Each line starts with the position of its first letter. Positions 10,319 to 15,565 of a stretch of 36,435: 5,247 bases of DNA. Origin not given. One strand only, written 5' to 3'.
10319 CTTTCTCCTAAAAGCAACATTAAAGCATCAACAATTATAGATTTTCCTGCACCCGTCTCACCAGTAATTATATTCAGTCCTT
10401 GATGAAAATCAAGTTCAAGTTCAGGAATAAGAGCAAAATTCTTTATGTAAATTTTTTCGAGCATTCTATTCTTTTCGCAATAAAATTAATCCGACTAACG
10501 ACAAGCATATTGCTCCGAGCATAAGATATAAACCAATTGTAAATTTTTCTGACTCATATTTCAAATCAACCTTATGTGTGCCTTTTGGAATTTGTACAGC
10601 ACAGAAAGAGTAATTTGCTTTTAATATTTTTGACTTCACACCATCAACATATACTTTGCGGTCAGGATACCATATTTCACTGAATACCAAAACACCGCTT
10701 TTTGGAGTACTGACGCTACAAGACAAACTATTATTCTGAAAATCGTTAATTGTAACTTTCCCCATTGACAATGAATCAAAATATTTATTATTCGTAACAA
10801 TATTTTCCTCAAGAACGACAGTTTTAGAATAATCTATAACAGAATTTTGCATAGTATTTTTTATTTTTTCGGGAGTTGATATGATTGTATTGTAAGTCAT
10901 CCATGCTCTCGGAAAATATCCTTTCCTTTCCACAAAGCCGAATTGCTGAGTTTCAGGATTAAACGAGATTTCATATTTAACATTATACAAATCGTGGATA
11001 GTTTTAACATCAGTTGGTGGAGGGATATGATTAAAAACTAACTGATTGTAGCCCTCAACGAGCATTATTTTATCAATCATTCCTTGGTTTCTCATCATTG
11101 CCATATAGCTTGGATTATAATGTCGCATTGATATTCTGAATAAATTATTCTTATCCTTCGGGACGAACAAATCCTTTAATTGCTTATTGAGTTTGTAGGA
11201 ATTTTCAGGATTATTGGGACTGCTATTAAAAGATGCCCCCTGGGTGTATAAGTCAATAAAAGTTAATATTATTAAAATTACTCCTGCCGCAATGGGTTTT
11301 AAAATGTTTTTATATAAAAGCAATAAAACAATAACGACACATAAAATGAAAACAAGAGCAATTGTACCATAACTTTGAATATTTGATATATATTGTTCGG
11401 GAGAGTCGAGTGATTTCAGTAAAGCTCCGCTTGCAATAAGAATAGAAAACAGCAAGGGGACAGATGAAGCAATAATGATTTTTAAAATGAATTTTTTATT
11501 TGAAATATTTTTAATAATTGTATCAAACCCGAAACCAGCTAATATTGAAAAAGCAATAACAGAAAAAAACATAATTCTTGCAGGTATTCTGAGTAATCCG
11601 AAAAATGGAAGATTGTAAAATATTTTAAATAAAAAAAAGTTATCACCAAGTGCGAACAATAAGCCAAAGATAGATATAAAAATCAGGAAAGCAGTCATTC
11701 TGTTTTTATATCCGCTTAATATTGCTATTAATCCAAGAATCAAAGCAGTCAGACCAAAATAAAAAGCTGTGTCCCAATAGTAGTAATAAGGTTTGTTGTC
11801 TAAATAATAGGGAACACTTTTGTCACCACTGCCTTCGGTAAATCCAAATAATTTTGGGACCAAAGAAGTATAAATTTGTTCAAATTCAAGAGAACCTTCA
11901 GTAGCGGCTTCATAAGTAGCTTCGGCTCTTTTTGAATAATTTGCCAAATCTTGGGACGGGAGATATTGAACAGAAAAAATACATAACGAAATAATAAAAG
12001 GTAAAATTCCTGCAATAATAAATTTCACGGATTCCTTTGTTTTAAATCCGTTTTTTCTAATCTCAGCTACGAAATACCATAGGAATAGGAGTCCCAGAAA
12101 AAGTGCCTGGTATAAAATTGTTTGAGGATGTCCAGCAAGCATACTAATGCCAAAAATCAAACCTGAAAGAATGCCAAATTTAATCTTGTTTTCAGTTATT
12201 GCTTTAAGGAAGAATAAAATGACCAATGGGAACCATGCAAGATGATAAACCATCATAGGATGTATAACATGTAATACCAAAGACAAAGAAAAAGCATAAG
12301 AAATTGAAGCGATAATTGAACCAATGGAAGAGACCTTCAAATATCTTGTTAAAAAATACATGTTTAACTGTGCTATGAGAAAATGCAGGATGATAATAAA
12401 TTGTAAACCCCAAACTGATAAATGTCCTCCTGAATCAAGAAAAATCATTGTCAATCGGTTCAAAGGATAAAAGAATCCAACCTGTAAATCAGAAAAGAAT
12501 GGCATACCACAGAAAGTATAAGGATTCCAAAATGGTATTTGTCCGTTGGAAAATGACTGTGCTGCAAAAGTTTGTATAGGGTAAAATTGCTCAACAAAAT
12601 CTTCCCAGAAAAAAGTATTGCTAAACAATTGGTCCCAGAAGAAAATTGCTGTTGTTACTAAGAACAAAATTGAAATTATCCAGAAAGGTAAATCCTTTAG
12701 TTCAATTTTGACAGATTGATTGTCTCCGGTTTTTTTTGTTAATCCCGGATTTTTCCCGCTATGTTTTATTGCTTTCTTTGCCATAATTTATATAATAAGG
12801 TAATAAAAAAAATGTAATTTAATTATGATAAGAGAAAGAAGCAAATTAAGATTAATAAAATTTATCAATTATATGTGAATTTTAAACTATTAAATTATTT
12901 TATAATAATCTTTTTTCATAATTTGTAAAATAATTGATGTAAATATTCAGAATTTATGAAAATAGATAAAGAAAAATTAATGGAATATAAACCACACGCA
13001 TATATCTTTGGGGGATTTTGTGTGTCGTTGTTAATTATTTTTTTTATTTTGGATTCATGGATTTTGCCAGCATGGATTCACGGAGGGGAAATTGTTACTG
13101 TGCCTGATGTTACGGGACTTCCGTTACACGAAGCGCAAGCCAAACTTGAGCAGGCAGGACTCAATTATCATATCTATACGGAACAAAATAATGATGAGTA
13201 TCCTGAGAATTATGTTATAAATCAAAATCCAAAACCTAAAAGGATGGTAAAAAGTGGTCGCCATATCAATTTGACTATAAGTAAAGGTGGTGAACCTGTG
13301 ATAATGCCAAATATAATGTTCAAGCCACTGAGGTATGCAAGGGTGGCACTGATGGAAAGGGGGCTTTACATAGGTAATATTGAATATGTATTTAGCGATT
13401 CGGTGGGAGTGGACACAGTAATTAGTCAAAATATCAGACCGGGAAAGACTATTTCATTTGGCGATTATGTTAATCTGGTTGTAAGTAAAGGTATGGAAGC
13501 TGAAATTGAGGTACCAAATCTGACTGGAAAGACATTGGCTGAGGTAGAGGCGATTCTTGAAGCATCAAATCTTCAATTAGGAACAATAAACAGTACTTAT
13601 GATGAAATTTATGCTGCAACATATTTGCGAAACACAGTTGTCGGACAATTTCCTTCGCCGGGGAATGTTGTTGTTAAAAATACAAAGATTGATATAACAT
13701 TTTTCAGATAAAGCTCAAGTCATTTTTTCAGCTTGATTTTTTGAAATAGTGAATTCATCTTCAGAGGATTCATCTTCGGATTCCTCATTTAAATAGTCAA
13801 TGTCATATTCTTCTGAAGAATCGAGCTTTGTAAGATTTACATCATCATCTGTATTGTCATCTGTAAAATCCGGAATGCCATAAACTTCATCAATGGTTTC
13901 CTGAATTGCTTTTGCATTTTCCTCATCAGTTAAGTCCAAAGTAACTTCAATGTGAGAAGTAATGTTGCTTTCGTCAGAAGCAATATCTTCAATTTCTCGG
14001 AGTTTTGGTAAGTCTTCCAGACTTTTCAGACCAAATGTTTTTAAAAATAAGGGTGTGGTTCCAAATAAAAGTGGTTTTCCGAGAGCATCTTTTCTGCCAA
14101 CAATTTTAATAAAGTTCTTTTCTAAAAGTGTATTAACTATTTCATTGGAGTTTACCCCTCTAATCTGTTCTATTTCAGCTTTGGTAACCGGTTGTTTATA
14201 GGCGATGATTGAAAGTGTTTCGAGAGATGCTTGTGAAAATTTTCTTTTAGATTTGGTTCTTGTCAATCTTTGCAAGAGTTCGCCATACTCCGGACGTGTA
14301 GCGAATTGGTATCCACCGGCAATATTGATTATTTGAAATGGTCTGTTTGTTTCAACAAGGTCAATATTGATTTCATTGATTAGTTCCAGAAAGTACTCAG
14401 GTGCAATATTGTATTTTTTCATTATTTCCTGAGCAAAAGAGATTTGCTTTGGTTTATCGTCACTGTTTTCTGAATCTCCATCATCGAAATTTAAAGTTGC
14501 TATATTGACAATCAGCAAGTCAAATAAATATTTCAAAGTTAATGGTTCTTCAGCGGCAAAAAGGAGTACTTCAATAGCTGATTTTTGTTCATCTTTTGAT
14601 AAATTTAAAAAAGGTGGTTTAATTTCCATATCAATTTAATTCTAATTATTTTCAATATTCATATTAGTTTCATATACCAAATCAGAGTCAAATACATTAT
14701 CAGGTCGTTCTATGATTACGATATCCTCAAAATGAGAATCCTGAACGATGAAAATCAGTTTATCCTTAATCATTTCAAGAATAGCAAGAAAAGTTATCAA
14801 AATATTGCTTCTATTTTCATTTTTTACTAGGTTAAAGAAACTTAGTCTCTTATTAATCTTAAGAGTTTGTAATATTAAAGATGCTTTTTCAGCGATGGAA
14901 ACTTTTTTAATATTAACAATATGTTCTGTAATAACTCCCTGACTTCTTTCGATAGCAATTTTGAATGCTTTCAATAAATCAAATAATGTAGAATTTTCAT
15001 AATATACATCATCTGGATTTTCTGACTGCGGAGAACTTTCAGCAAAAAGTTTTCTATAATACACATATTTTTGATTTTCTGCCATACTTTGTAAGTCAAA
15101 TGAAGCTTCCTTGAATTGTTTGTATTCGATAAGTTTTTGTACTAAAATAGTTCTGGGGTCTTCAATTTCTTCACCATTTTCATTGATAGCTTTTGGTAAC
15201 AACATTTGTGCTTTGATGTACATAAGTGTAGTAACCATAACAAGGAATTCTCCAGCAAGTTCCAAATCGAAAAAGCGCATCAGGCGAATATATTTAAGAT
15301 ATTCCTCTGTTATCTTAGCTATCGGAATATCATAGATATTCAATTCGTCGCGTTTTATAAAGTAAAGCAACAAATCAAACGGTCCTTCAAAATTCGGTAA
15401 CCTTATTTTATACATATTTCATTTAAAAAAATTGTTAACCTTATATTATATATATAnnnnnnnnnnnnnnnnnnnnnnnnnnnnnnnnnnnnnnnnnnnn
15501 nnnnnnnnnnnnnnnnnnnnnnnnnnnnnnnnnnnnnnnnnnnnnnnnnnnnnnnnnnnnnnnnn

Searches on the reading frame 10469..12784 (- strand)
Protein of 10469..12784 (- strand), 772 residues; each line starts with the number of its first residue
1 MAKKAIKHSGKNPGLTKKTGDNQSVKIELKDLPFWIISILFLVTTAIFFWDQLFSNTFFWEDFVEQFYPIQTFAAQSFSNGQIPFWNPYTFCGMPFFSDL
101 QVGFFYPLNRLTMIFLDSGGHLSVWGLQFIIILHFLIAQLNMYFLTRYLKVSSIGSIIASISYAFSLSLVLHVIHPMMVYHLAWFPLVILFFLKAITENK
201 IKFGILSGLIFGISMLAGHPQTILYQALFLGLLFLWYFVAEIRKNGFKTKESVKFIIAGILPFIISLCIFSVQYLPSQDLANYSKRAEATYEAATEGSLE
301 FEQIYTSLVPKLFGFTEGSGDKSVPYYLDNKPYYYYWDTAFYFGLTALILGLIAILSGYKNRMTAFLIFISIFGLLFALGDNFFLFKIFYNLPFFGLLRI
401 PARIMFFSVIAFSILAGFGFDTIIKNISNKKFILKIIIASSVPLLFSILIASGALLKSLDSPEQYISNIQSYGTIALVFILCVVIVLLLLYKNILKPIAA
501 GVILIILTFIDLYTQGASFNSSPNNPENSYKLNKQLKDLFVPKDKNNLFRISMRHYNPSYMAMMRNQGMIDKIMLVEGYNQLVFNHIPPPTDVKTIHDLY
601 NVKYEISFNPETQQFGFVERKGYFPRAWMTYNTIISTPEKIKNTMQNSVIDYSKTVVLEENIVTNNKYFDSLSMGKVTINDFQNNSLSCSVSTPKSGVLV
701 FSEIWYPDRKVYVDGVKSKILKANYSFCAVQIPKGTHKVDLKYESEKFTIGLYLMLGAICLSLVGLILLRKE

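Call 121: search_protein_families(library=pfam, proteins=[window:10469-12784:-], max_evalue=0.00001)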
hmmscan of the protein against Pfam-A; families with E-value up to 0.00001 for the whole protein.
window:10469-12784:- (772 aa): 1 family
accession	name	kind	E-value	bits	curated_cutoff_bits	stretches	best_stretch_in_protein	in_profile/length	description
PF09586.16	YfhO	-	1.3e-13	50.7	28.5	1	644-753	723-833/835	Bacterial membrane protein YfhO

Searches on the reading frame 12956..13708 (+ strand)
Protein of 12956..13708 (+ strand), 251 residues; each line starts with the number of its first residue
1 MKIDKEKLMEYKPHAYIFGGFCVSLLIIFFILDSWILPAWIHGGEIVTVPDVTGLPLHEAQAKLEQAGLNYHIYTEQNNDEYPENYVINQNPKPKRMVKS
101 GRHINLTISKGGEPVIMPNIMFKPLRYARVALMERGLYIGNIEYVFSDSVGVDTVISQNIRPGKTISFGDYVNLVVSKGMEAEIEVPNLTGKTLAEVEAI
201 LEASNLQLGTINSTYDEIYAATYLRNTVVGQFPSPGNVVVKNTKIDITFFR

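Call 121: search_protein_families(library=pfam, proteins=[window:12956-13708:+], max_evalue=0.00001)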
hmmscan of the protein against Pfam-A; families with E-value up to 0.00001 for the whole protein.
window:12956-13708:+ (251 aa): 1 family
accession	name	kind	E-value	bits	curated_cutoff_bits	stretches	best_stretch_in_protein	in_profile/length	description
PF03793.24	PASTA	-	1.8e-44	149.9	23.2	3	47-110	1-64/64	PASTA domain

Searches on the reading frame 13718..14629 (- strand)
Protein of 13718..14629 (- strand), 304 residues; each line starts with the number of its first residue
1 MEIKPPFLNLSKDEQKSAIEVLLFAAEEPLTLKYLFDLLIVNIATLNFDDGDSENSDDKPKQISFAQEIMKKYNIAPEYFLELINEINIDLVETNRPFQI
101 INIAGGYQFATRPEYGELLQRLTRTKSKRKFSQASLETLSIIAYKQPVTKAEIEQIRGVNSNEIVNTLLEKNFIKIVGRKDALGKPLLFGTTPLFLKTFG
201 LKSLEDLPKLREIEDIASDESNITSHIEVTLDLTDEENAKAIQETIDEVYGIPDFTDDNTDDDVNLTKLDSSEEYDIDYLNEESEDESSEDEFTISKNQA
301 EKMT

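Call 121: search_protein_families(library=pfam, proteins=[window:13718-14629:-], max_evalue=0.00001)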
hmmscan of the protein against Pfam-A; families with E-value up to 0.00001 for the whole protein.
window:13718-14629:- (304 aa): 1 family
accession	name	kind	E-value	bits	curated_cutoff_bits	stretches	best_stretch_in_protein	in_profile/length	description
PF04079.22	SMC_ScpB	-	1.8e-49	167.8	27.4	1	67-210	17-160/160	Segregation and condensation complex subunit ScpB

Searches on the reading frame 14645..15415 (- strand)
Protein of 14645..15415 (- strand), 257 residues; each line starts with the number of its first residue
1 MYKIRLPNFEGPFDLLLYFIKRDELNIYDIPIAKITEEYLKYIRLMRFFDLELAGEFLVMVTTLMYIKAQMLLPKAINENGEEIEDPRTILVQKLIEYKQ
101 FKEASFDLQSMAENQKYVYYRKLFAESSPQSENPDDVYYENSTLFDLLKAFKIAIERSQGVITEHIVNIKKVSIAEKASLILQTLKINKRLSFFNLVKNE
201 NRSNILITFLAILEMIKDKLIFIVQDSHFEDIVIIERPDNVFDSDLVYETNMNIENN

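Call 121: search_protein_families(library=pfam, proteins=[window:14645-15415:-], max_evalue=0.00001)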
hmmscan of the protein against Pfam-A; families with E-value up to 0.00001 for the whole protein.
window:14645-15415:- (257 aa): 1 family
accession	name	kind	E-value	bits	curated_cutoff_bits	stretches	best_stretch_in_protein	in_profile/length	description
PF02616.19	SMC_ScpA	-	3.3e-34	119.3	24.6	1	20-234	2-229/232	Segregation and condensation protein ScpA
